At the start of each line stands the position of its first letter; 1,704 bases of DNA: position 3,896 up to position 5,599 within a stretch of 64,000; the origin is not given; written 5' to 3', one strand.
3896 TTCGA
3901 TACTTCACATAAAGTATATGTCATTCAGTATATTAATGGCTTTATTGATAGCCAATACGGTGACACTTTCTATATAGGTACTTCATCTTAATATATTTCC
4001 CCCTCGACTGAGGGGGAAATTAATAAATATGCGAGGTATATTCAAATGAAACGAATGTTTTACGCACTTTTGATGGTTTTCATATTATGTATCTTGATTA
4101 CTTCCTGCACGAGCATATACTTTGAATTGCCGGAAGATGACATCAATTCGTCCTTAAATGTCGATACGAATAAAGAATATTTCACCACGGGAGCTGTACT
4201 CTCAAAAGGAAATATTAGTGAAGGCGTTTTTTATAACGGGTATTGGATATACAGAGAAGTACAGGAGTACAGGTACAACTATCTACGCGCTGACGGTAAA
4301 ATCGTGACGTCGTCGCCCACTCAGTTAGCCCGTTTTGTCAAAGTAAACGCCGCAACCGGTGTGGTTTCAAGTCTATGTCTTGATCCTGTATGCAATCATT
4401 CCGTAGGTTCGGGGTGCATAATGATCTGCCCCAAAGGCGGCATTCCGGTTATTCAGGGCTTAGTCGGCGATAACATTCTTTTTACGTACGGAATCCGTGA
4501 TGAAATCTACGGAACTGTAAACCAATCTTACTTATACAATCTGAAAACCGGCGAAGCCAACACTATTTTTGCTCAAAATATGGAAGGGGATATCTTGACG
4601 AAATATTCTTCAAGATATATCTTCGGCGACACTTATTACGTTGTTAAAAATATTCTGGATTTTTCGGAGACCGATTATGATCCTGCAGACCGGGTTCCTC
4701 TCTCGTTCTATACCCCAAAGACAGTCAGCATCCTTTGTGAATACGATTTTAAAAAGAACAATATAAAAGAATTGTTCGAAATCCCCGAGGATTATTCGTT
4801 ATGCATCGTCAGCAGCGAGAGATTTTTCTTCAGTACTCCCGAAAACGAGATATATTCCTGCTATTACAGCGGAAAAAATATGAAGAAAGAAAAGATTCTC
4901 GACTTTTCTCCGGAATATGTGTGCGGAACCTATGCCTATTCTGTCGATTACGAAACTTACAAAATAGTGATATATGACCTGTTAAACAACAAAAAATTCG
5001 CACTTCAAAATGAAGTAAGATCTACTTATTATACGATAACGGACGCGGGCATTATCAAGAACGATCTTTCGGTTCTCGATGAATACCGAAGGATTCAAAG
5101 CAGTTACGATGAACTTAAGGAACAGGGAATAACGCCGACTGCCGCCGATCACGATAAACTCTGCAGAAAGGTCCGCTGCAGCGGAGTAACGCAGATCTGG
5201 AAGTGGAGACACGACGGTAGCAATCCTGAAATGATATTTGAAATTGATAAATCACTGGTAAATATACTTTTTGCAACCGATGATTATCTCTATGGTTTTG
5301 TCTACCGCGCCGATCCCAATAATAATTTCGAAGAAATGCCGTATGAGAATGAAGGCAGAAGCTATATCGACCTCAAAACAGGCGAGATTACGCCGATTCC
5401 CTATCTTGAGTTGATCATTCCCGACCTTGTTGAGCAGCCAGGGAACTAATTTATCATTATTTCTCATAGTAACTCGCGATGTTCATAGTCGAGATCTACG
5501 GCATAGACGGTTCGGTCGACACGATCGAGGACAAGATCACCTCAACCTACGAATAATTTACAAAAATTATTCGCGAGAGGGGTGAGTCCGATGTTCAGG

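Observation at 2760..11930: Tandem amplification of a [140-aa | S | L] secreted-protein cassette behind an ECF sigma/anti-sigma pair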

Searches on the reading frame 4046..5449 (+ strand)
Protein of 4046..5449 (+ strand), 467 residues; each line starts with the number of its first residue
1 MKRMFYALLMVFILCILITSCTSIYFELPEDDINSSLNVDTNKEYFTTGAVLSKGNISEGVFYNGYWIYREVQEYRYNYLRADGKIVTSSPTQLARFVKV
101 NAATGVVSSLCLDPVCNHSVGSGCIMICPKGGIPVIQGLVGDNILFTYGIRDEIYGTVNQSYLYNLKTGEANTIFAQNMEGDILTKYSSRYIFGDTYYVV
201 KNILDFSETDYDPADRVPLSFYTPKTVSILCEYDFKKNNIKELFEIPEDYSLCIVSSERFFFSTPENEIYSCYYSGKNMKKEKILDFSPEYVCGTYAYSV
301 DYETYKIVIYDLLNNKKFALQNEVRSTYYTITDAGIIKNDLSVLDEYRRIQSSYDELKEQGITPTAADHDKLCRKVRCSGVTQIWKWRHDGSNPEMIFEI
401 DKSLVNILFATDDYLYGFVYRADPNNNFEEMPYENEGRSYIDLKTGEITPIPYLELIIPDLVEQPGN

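Call 3: search_protein_families(library=pfam, proteins=[window:4046-5449:+], max_evalue=1)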
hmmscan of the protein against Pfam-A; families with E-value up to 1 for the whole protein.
window:4046-5449:+ (467 aa): 0 families

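Call 4: search_protein_families(library=ncbifam, proteins=[window:4046-5449:+], max_evalue=1)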
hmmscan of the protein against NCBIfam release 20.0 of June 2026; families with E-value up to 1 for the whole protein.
window:4046-5449:+ (467 aa): 0 families

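Call 8: find_homologous_proteins(query=window:4046-5449:+)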
Query window:4046-5449:+ (467 aa): 49 proteins with E <= 0.001 among 5554 candidates.
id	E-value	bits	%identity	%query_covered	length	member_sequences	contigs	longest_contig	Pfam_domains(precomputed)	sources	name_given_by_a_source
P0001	0.0e+0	1073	100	100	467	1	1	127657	-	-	-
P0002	1.4e-220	751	69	100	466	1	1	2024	-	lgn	-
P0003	4.2e-214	730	68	99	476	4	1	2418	-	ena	-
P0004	1.2e-207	708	67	99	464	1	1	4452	-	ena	-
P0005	2.7e-204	697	65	99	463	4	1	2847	-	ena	-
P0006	7.8e-200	683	65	99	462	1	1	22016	-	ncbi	ncbi:MAG: hypothetical protein ACI3XI_00450 [Eubacteriales bacterium]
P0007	3.2e-111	390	40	99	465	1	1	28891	-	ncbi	-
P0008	1.5e-101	359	41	98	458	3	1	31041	-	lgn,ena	-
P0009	1.6e-101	359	41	97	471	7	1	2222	-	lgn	-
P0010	3.1e-98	348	38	94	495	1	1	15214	-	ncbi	-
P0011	1.3e-97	346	40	94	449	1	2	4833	-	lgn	-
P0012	1.1e-96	343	38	94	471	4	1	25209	-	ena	-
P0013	1.4e-96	342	41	98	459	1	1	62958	-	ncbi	-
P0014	1.5e-94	336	38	98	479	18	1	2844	-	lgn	-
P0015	6.5e-94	333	41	98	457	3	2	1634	-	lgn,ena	-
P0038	2.7e-69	252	34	97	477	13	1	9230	-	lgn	-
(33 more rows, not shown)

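Call 19: find_related_loci(query=A3, collection=genome_contigs, flank=10000)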
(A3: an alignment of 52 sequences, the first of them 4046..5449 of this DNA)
Query A3 (467 aa) in genome_contigs; peptide patterns used: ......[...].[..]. (x = any residue, [..] = any of these).
20 stretches matched a pattern; 17 encode a relative of the query (tblastn E <= 1e-3); 17 distinct loci.
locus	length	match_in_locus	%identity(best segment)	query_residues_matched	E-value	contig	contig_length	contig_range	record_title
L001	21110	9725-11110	65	1-463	0e+0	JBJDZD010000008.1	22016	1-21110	MAG: Eubacteriales bacterium isolate LOHA14_bin.037 NODE_1079_length_22016_cov_7.609945, whole genome shotgun sequence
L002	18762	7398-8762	41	3-460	6e-106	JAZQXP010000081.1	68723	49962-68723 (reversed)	MAG: Eubacteriales bacterium isolate T1900045161_TC20190155.MAGScoT_cleanbin_000078 SGB_5076_k141_693989, whole genome s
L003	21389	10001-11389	37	1-457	8e-100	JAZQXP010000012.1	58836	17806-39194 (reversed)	MAG: Eubacteriales bacterium isolate T1900045161_TC20190155.MAGScoT_cleanbin_000078 SGB_5076_k141_157973, whole genome s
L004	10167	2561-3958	38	1-459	6e-99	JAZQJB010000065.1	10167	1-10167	MAG: Eubacteriales bacterium isolate T1900044621_TS20190087.MAGScoT_cleanbin_000038 SGB_892_k141_1120267, whole genome s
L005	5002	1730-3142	37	2-459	2e-96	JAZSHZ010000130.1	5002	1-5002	MAG: Eubacteriales bacterium isolate T1900044574_TS20190040.MAGScoT_cleanbin_000011 SGB_470_k141_833813, whole genome sh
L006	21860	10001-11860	38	8-460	6e-94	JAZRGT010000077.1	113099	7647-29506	MAG: Eubacteriales bacterium isolate T1900045487_YK20190181.MAGScoT_cleanbin_000034 SGB_7356_k141_673490, whole genome s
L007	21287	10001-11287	37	18-458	9e-89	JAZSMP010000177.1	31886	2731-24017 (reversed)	MAG: Eubacteriales bacterium isolate T1900044553_TS20190019.MAGScoT_cleanbin_000031 SGB_266_k141_1100255, whole genome s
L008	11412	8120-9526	35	19-465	6e-78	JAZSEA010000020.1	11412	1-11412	MAG: Eubacteriales bacterium isolate T1900044594_TS20190060.MAGScoT_cleanbin_000007 SGB_645_k141_556485, whole genome sh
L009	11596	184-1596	35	2-460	1e-77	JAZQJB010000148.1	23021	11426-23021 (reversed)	MAG: Eubacteriales bacterium isolate T1900044621_TS20190087.MAGScoT_cleanbin_000038 SGB_892_k141_1426874, whole genome s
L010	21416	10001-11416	36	1-460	2e-75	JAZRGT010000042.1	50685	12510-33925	MAG: Eubacteriales bacterium isolate T1900045487_YK20190181.MAGScoT_cleanbin_000034 SGB_7356_k141_1198717, whole genome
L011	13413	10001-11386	30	1-459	1e-62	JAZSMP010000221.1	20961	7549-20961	MAG: Eubacteriales bacterium isolate T1900044553_TS20190019.MAGScoT_cleanbin_000031 SGB_266_k141_1232943, whole genome s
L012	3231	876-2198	32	21-459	5e-63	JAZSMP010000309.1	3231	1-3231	MAG: Eubacteriales bacterium isolate T1900044553_TS20190019.MAGScoT_cleanbin_000031 SGB_266_k141_2389275, whole genome s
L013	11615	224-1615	40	1-457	6e-104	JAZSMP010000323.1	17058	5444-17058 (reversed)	MAG: Eubacteriales bacterium isolate T1900044553_TS20190019.MAGScoT_cleanbin_000031 SGB_266_k141_1234491, whole genome s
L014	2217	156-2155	30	1-460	1e-56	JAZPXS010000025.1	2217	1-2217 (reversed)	MAG: Clostridia bacterium isolate T1900044650_TS20190116.MAGScoT_cleanbin_000035 SGB_1414_k141_1135160, whole genome sho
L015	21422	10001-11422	35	1-460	3e-80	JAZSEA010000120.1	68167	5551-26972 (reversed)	MAG: Eubacteriales bacterium isolate T1900044594_TS20190060.MAGScoT_cleanbin_000007 SGB_645_k141_519164, whole genome sh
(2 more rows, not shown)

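Call 28: predict_structure(alignment_id=A3)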
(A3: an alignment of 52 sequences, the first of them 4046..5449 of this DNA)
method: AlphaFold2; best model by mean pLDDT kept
length: 467 residues; sequences in the alignment: 52
mean_pLDDT: 88.9   pTM: 0.83
mean pLDDT of the five models: 88.9, 88.6, 87.9, 87.6, 87.6
residues with pLDDT >= 90: 312; 70-90: 131; 50-70: 10; < 50: 14
segments of 3 or more residues with pLDDT < 50: 22-33
pLDDT, mean of each block of 10 residues (from residue 1): 86 78 43 65 92 82 93 92 90 93 94 83 89 90 92 88 93 88 91 92 95 88 96 90 96 97 97 97 95 94 89 95 80 91 92 86 85 92 93 92 93 94 91 93 95 92 63
secondary structure, 60 per line:
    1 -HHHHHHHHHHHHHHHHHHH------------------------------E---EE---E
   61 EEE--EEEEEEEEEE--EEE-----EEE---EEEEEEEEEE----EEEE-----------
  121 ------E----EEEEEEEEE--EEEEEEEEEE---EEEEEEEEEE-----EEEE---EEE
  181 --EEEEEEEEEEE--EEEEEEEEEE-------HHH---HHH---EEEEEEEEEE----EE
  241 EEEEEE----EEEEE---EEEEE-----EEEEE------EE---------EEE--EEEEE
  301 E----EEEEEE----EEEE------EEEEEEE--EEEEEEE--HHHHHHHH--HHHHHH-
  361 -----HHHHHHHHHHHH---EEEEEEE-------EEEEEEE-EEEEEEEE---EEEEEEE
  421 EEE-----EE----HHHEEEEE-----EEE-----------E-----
elements in order: H2-20 E60-63 E66-75 E78-80 E86-88 E92-101 E106-109 E132-140 E143-152 E156-165 E171-174 E178-180 E183-193 E196-205 E225-234 E239-246 E251-255 E259-263 E269-273 E291-293 E296-301 E306-311 E316-319 E326-332 E335-341 H344-351 H354-359 H366-377 E381-387 E395-401 E403-410 E414-423 E438-442 E448-450

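Call 31: fold_search(model_id=the predicted structure, library=pdb)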
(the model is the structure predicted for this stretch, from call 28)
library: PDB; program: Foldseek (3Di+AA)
matches with E <= 10: 1065; with E <= 0.001: 159
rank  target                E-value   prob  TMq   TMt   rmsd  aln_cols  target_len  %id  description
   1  7onh_B                1.8e-08  1.00  0.28  0.38  11.0       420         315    9  Crystal structure of the computationally designed SAKe6BE-L3 protein (released 2022-12-14)
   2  7onh_A                5.6e-08  1.00  0.28  0.37  11.1       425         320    8  Crystal structure of the computationally designed SAKe6BE-L3 protein (released 2022-12-14)
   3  7t1z_B                2.5e-07  1.00  0.32  0.34  11.6       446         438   10  Structure of the Fbw7-Skp1-MycNdegron complex (released 2022-02-16)
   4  6g6m                  2.6e-07  1.00  0.28  0.37   9.3       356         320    9  Crystal structure of the computationally designed Tako8 protein in P42212 (released 2018-11-28)
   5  8pjt_C                1.2e-06  1.00  0.29  0.41  11.0       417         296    8  Crystal structure of the computationally designed SAKe6DEref protein (released 2024-07-10)
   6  2ovq_B                1.6e-06  1.00  0.31  0.32  12.6       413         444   11  Structure of the Skp1-Fbw7-CyclinEdegC complex (released 2007-04-24)
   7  5txc_A                2.7e-06  1.00  0.32  0.24  12.9       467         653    9  AtxE2 Isopeptidase - APO (released 2016-12-21)
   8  3l4m_D                2.9e-06  1.00  0.29  0.34  11.4       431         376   10  Crystal Structure of the MauG/pre-Methylamine Dehydrogenase Complex. (released 2010-03-23)
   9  2bbk_H                3.2e-06  1.00  0.30  0.38  11.1       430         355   10  CRYSTAL STRUCTURE OF THE QUINOPROTEIN METHYLAMINE DEHYDROGENASE FROM PARACOCCUS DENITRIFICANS AT 1.75 ANGSTROMS (released 1994-01-31)
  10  8pjt_A                4.6e-06  1.00  0.29  0.41   9.7       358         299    8  Crystal structure of the computationally designed SAKe6DEref protein (released 2024-07-10)
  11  2j56_H                4.8e-06  1.00  0.24  0.29  15.2       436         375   10  X-ray reduced Paraccocus denitrificans methylamine dehydrogenase N- semiquinone in complex with amicyanin. (released 2007-01-23)
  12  7t1y_B                5.3e-06  1.00  0.34  0.35  12.2       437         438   11  Structure of the Fbw7-Skp1-MycCdegron complex (released 2022-02-16)
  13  7esk_A                5.3e-06  1.00  0.31  0.33  14.1       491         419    9  Crystal structure of a L-rhamnose-alpha-1,4-D-glucuronate lyase from Fusarium oxysporum 12S, Ligand free form (released 2021-08-04)
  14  8pjt_B                6.9e-06  1.00  0.32  0.45   9.1       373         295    8  Crystal structure of the computationally designed SAKe6DEref protein (released 2024-07-10)
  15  5yq4                  8.1e-06  1.00  0.29  0.44   8.8       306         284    9  Crystal structure of kelch domain of KLHL20 (released 2018-11-14)
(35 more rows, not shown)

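Call 32: search_solved_structures(query=A3, max_evalue=10)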
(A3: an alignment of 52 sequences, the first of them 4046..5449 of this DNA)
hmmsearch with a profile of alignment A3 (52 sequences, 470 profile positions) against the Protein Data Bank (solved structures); distinct sequences matched with E-value up to 10: 0.

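Call 54: search_protein_representatives(alignment_id=A5)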
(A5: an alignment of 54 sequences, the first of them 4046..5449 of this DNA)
Query: 54 sequences, 470 profile positions. Proteins with E-value up to 0.001 (for the whole library): 171; up to 1e-10: 80; up to 1e-30: 41. The best 150 are listed.
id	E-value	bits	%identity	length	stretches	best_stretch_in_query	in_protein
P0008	2.2e-187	640.0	-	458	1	2-465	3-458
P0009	1.0e-181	621.3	-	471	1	6-466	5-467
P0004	2.8e-180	616.5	-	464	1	1-467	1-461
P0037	3.4e-173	593.2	-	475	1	1-469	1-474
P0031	3.3e-166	570.2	-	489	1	1-468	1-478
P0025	9.9e-160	548.8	-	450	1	4-465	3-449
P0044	1.2e-157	541.9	-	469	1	1-468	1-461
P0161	7.0e-156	536.1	-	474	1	1-468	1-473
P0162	6.1e-155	533.0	-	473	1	1-469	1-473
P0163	3.0e-154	530.8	-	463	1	1-461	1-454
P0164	6.7e-150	516.4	-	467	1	1-465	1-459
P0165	2.0e-142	491.7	-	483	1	1-466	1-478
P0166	4.1e-136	470.9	-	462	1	6-467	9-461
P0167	4.6e-135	467.5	-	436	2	1-341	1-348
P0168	2.8e-133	461.6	-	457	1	4-466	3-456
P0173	1.7e-65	238.1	-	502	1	32-459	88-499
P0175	3.1e-61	224.0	-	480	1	31-458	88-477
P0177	4.3e-57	210.4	-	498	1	2-459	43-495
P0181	1.3e-52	195.6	-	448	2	38-338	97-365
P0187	5.8e-41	157.2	-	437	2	79-460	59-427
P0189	1.3e-38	149.5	-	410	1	86-458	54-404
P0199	1.2e-26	110.0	-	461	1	83-457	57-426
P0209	8.4e-19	84.1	-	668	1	63-456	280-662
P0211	2.7e-17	79.2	-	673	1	89-455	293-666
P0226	7.6e-12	61.2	-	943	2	87-157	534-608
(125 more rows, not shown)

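Call 55: search_protein_families(library=pfam, proteins=[P0173, P0175, P0177, P0181, P0187, P0189, P0209, P0211, P0226, P0199], max_evalue=0.01)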
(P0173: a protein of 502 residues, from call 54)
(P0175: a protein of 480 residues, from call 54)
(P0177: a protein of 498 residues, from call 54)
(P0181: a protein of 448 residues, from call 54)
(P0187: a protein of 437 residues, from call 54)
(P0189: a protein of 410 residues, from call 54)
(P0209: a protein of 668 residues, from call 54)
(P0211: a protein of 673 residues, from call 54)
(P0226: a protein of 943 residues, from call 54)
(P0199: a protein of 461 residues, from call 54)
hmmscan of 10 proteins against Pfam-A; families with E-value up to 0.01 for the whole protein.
P0173 (502 aa): 0 families

P0175 (480 aa): 0 families

P0177 (498 aa): 0 families

P0181 (448 aa): 0 families

P0187 (437 aa): 0 families

P0189 (410 aa): 0 families

P0209 (668 aa): 0 families

P0211 (673 aa): 0 families

P0226 (943 aa): 0 families

P0199 (461 aa): 0 families

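Call 67: search_protein_families(library=padloc, proteins=[window:4046-5449:+], max_evalue=0.1)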
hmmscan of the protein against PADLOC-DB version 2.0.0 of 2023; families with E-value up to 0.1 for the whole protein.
window:4046-5449:+ (467 aa): 0 families

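Call 68: search_protein_families(library=phrogs, proteins=[window:4046-5449:+], max_evalue=0.1)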
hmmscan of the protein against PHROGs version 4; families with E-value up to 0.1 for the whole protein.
window:4046-5449:+ (467 aa): 0 families

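Call 70: fold_search(model_id=the predicted structure, library=viral)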
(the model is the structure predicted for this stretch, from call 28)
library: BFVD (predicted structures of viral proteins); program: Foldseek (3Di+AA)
matches with E <= 10: 789; with E <= 0.001: 57
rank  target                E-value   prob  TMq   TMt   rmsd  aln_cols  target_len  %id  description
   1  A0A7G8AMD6            4.2e-07  1.00  0.22  0.20  15.5       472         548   10  (no name in the UniProt tables at hand)
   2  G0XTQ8                4.4e-07  1.00  0.29  0.42  12.8       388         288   11  CPXV215 protein [Cowpox virus]
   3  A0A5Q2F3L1            6.7e-07  1.00  0.28  0.17  11.3       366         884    8  Bacteriophage T7 tail fibre protein-like N-terminal domain-containing protein [Pectobacterium phage MA13]
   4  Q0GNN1                1.3e-06  1.00  0.32  0.28   8.2       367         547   10  Kelch repeat and BTB domain-containing protein 2 [Horsepox virus]
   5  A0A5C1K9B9            1.4e-06  1.00  0.20  0.16  21.6       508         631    8  Uncharacterized protein [Pseudomonas phage vB_PaeM_PS119XW]
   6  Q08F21                3.3e-06  1.00  0.30  0.27  12.0       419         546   11  Kelch-like protein [Deerpox virus (strain W-1170-84)]
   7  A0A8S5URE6            3.3e-06  1.00  0.34  0.35  13.7       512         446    8  Uncharacterized protein [Siphoviridae sp. ctg6c78]
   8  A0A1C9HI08            3.4e-06  1.00  0.28  0.43  13.5       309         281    9  Kelch-like protein [Lumpy skin disease virus]
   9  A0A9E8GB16            3.6e-06  1.00  0.27  0.38   8.4       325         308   10  (no name in the UniProt tables at hand)
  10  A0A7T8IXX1            1.1e-05  1.00  0.25  0.12  18.3       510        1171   12  (no name in the UniProt tables at hand)
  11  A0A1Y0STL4            1.5e-05  1.00  0.24  0.23  12.4       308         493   12  Virion structural protein [Pseudomonas phage Phabio]
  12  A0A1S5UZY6            1.5e-05  1.00  0.26  0.26  11.0       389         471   10  (no name in the UniProt tables at hand)
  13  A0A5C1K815            1.5e-05  1.00  0.30  0.41  10.0       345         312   11  Galactose oxidase [Pseudomonas phage vB_PaeM_PS119XW]
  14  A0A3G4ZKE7            1.7e-05  1.00  0.23  0.19  16.6       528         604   12  Cell surface protein [Terrestrivirus sp.]
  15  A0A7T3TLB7            2.0e-05  1.00  0.31  0.22  16.0       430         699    7  (no name in the UniProt tables at hand)
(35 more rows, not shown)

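Call 81: find_encoding_contigs(protein=P0038, flank=10000, max_places=3)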
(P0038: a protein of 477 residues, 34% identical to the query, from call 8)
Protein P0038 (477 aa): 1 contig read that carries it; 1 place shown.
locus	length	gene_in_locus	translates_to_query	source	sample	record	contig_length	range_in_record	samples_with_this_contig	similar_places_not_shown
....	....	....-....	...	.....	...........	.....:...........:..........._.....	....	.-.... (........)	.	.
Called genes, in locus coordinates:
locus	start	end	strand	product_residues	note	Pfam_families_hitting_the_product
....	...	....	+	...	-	-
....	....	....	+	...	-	-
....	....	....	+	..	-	-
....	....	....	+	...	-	-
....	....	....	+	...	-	-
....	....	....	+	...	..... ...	-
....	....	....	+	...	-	?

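Call 82: find_encoding_contigs(protein=P0003, flank=10000, max_places=3)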
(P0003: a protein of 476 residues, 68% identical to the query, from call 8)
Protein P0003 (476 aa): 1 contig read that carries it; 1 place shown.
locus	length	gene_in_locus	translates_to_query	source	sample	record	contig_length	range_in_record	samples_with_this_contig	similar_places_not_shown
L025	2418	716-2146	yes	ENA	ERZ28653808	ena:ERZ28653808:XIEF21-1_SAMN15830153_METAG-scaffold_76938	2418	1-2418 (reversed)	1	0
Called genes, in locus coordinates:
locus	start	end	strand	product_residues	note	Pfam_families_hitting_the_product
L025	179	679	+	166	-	-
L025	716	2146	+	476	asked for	-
